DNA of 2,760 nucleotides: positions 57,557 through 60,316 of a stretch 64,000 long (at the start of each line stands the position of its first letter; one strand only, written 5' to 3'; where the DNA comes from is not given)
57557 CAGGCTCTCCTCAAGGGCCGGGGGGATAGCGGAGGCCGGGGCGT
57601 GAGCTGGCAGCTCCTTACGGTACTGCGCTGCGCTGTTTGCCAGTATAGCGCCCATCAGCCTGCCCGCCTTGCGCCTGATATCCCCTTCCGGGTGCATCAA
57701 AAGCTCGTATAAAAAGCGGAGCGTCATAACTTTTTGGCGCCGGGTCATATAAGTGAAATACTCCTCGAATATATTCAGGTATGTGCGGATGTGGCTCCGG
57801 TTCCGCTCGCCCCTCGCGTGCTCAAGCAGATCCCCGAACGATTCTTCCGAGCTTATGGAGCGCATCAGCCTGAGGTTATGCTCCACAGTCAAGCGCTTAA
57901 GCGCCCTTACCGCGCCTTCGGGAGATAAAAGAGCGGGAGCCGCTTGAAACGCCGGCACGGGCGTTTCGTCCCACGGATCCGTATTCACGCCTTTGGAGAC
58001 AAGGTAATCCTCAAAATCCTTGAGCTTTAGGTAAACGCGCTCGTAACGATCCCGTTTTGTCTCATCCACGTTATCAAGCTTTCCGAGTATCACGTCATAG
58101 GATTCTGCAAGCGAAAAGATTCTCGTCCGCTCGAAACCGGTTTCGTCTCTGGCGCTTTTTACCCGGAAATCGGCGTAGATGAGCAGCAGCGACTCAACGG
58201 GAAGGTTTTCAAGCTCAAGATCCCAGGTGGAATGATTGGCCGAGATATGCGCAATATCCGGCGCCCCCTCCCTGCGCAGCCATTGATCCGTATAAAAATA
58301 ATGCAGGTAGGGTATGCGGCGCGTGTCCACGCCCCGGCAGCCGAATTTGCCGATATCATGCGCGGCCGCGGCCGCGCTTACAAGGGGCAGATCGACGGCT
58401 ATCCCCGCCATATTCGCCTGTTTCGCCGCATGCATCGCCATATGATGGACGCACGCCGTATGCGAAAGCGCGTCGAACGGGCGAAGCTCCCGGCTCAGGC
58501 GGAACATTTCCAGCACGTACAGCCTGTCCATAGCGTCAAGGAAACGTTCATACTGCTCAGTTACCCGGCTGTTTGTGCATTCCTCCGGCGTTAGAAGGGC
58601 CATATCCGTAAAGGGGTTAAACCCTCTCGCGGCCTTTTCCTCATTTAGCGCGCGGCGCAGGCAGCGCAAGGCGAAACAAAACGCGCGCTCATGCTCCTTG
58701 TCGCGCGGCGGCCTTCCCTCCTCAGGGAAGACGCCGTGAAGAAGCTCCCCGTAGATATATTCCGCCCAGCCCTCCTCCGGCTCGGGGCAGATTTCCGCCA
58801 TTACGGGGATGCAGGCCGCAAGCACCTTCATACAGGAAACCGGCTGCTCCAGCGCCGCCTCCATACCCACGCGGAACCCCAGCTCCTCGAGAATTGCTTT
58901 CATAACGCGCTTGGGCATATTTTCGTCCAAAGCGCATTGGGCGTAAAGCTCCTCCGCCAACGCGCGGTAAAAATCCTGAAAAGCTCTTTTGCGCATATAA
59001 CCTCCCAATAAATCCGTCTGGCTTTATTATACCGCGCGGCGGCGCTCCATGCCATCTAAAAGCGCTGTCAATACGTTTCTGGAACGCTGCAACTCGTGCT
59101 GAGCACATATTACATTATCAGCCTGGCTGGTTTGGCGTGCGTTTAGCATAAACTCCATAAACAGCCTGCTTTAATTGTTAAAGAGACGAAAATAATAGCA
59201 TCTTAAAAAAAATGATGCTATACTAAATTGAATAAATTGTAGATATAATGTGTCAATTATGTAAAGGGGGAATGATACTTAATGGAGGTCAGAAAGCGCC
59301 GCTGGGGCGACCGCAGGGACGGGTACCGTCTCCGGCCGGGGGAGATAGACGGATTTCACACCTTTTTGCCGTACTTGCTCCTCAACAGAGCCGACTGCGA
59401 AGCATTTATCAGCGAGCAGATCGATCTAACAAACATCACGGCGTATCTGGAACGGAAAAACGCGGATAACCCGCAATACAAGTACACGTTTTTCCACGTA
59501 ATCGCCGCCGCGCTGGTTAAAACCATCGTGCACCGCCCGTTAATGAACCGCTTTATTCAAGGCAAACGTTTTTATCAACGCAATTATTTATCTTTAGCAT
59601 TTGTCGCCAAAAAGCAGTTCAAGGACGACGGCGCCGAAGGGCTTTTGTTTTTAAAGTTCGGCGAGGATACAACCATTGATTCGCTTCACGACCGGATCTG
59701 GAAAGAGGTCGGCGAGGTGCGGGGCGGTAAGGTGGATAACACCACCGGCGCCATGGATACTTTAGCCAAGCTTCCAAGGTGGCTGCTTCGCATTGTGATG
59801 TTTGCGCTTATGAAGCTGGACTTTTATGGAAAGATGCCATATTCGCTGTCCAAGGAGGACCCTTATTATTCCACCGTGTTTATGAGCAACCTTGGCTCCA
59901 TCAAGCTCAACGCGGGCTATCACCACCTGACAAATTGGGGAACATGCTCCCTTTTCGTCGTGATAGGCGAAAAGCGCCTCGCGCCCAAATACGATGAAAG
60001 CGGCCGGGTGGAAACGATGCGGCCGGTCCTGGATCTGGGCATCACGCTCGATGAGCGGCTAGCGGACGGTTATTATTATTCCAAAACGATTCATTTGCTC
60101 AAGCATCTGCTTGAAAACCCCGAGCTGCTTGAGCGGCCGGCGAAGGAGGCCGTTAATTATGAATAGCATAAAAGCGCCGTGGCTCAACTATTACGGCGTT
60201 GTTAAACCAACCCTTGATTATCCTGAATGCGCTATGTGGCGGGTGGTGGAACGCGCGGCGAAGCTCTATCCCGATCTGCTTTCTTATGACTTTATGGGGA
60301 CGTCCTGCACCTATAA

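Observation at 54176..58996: About 1606-aa fusion of HD phosphohydrolase, about 500-aa helical-repeat region, NadD-like nucleotidyltransferase, GNAT-like and PRTase-like modules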

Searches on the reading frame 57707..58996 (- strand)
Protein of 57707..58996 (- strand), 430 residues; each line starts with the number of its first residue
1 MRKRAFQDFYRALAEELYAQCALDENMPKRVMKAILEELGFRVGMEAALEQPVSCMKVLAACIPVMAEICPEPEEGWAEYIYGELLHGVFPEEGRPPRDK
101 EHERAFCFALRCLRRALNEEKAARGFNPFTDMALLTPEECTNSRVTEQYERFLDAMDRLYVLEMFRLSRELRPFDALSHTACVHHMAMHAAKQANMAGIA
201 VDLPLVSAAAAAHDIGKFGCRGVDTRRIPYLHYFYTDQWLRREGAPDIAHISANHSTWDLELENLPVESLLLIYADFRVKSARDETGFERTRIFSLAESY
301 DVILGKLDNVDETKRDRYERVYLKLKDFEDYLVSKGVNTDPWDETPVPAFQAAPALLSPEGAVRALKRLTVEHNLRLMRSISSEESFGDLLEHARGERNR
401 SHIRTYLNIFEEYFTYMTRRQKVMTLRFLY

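Call 40: search_solved_structures(query=A4, max_evalue=10)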
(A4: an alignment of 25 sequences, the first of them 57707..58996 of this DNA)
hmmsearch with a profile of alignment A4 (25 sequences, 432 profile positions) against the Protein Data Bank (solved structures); distinct sequences matched with E-value up to 10: 10.
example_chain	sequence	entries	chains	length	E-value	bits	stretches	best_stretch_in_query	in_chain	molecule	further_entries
5a6l_A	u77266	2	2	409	0.013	17.9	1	312-381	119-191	CARBOHYDRATE BINDING FAMILY 6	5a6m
4ckq_A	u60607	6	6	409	0.013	17.9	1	312-381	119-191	CARBOHYDRATE BINDING FAMILY 6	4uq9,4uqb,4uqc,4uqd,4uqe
9rdg_A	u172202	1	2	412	0.014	17.9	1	312-381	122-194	Carbohydrate binding family 6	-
9o5h_A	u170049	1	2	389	0.076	15.4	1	314-380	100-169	Xylanase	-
4uqa_A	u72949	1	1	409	0.2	14.1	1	312-380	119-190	CARBOHYDRATE BINDING FAMILY 6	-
4zi3_D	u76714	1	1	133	0.22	13.9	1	317-379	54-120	Cilia- and flagella-associated protein 36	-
4zi2_C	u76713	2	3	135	0.23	13.9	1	317-379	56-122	Cilia- and flagella-associated protein 36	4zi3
3gtn_A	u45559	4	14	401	0.4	13.1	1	315-380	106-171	Glucuronoxylanase xynC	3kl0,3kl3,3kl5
4mcw_A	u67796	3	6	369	0.53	12.7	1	149-221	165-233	Metal dependent phosphohydrolase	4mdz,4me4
4qaw_A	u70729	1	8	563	1.9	10.8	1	315-372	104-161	Xyn30D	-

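Call 45: predict_structure(alignment_id=A4)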
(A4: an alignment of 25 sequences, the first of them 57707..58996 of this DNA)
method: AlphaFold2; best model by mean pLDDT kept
length: 430 residues; sequences in the alignment: 25
mean_pLDDT: 88.9   pTM: 0.87
mean pLDDT of the five models: 88.9, 88.3, 88.0, 85.8, 85.6
residues with pLDDT >= 90: 233; 70-90: 189; 50-70: 8; < 50: 0
segments of 3 or more residues with pLDDT < 50: none
pLDDT, mean of each block of 10 residues (from residue 1): 84 85 68 87 90 92 93 94 94 84 92 94 92 93 92 96 94 90 97 95 96 93 85 93 93 78 87 95 84 92 77 87 93 96 91 86 89 88 78 87 85 78 85
secondary structure, 60 per line:
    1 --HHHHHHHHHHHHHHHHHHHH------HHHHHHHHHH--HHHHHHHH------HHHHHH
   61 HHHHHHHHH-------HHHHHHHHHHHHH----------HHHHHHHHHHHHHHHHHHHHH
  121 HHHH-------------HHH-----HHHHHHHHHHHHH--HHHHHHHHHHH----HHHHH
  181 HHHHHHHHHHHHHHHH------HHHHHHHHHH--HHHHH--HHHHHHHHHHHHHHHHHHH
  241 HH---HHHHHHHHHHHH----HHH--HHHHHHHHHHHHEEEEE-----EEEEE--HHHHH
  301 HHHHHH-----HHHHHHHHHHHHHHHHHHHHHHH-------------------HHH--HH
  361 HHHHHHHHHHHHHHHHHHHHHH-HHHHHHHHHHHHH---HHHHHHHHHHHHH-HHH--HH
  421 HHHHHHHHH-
elements in order: H3-22 H29-38 H41-48 H55-69 H77-89 H100-124 H146-158 H161-171 H176-196 H203-212 H215-219 H222-242 H246-257 H267-278 E279-283 E289-293 H296-306 H312-334 H359-382 H384-396 H400-412 H419-429

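Call 48: fold_search(model_id=the predicted structure, library=pdb)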
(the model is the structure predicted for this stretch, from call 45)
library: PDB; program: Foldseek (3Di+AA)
matches with E <= 10: 188; with E <= 0.001: 0
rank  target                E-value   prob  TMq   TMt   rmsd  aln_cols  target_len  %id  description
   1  1xx7_D                4.4e-01  0.92  0.19  0.43   7.7       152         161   17  Conserved hypothetical protein from Pyrococcus furiosus Pfu-403030-001 (released 2004-12-28)
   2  5h2x_A                4.4e-01  0.10  0.13  0.14  21.3       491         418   13  Crystal structure of the karyopherin Kap60p bound to the SUMO protease Ulp1p (150-172) (released 2016-12-14)
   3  3hc1                  4.6e-01  0.33  0.20  0.27  20.5       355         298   12  Crystal structure of HDOD domain protein with unknown function (NP_953345.1) from GEOBACTER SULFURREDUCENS at 1.90 A res (released 2009-06-02)
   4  1xx7_E                5.2e-01  0.92  0.20  0.43   6.9       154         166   16  Conserved hypothetical protein from Pyrococcus furiosus Pfu-403030-001 (released 2004-12-28)
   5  1xx7_F                5.2e-01  0.91  0.20  0.44   7.2       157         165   15  Conserved hypothetical protein from Pyrococcus furiosus Pfu-403030-001 (released 2004-12-28)
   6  8jja                  6.2e-01  0.85  0.23  0.46  11.9       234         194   14  SP1746 in complex with acetate ions (released 2024-05-08)
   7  1xx7_A                7.9e-01  0.90  0.21  0.45   6.5       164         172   16  Conserved hypothetical protein from Pyrococcus furiosus Pfu-403030-001 (released 2004-12-28)
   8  6pbz_C                7.9e-01  0.12  0.14  0.13  18.9       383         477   14  Crystal structure of Escherichia coli GppA (released 2019-11-20)
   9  8jgx_A                8.3e-01  0.25  0.21  0.19  18.9       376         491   11  Crystal structure of Acinetobacter baumannii exopolyphosphatase (released 2024-05-15)
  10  8w1q_A                8.6e-01  0.06  0.12  0.14  19.7       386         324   12  Aerobic crystal structure of iron-bound FlcD from Pseudomonas aeruginosa (released 2024-07-31)
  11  9b9m_C                8.6e-01  0.06  0.11  0.13  20.1       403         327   12  Crystal structure of iron-bound FlcD from Pseudomonas aeruginosa (released 2024-07-31)
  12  3bjd_A                9.8e-01  0.08  0.14  0.16  20.4       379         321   11  Crystal structure of putative 3-oxoacyl-(acyl-carrier-protein) synthase from Pseudomonas aeruginosa (released 2007-12-11)
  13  3tm8_B                1.0e+00  0.51  0.23  0.30  14.2       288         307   12  Bd1817, a HDG"Y"P protein from Bdellovibrio bacteriovorus (released 2011-10-19)
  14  9qzk_A                1.0e+00  0.23  0.19  0.18  19.4       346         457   12  SadB of Pseudomonas aeruginosa (released 2025-05-28)
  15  6pbz_A                1.1e+00  0.21  0.21  0.19  18.8       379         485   12  Crystal structure of Escherichia coli GppA (released 2019-11-20)
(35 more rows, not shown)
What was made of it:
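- On HD metal-dependent phosphohydrolase superfamily (PF01966): The top Foldseek matches are HD proteins, but the best E-value is 0.44 (call 48).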

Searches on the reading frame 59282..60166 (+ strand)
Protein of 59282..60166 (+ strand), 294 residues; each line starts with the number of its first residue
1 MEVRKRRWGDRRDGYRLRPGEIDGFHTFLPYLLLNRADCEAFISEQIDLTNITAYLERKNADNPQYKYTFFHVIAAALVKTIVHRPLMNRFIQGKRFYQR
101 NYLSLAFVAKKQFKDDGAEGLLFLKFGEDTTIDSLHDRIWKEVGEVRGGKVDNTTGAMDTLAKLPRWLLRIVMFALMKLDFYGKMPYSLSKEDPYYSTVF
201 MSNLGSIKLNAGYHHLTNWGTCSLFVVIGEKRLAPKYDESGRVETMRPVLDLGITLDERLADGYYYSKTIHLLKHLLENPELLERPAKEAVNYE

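Call 7: search_protein_families(library=pfam, proteins=[window:59282-60166:+], max_evalue=0.001)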
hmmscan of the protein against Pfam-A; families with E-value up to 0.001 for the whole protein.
window:59282-60166:+ (294 aa): 1 family
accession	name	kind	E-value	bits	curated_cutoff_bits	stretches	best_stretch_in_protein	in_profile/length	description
PF00198.28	2-oxoacid_dh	-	1.1e-09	38.5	23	0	189-283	140-230/232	2-oxoacid dehydrogenases acyltransferase (catalytic domain)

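Call 19: search_protein_families(library=ncbifam, proteins=[window:59282-60166:+], max_evalue=1)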
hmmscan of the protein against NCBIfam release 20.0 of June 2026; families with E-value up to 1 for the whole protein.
window:59282-60166:+ (294 aa): 2 families
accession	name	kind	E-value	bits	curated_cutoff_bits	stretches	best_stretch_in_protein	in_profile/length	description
NF011416.0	PRK14843.1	equivalog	8.1e-06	24.9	429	1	245-280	307-342/347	dihydrolipoamide acetyltransferase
TIGR01349.1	PDHac_trf_mito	equivalog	0.061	12.4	445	1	198-281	351-433/437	pyruvate dehydrogenase complex dihydrolipoamide acetyltransferase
